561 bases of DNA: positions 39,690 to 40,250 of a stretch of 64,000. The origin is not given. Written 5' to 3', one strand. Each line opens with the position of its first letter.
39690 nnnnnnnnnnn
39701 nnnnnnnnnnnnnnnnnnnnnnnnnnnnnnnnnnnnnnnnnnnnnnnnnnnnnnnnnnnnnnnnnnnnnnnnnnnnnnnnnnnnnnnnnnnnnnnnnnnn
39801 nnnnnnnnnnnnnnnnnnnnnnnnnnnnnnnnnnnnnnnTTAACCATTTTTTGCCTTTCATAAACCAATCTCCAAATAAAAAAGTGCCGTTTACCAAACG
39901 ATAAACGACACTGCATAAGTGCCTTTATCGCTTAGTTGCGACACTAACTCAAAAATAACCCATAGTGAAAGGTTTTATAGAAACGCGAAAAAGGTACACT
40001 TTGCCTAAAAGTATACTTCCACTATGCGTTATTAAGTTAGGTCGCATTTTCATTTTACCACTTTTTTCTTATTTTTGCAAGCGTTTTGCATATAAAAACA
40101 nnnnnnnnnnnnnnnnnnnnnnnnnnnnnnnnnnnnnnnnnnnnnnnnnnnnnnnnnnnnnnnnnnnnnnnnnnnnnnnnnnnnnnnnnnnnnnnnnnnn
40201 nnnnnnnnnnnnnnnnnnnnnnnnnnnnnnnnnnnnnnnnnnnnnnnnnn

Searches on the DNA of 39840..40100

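Call 52: search_rna_families(source=window, start=39840, end=40100, threshold=evalue, max_evalue=10)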
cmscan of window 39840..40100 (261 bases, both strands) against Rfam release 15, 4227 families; matches with E-value up to 10: 6.
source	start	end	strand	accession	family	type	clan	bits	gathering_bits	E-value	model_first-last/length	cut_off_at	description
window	39917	40018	+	RF00190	SNORA16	Gene; snRNA; snoRNA; HACA-box;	CL00021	17.7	35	0.2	1-135/135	no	Small nucleolar RNA SNORA16B/SNORA16A family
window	39875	39931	-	RF00745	mir-499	Gene; miRNA;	-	14.1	60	2.2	1-80/80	no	mir-499 microRNA precursor family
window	39883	39912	-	RF03474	mir-4766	Gene; miRNA;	-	13.8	72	6.7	13-42/56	no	mir-4766 microRNA precursor family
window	39875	39920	-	RF03278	mir-980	Gene; miRNA;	-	13.6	47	3.8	1-80/80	no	mir-980 microRNA precursor family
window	39937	40046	-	RF04128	MIR8562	Gene; miRNA;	-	13.3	211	3.5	1-242/242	no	MIR8562 microRNA precursor family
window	40047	40100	-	RF01469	rli33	Gene; sRNA;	CL00114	8.8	46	2.6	477-532/532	5'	Listeria sRNA rli33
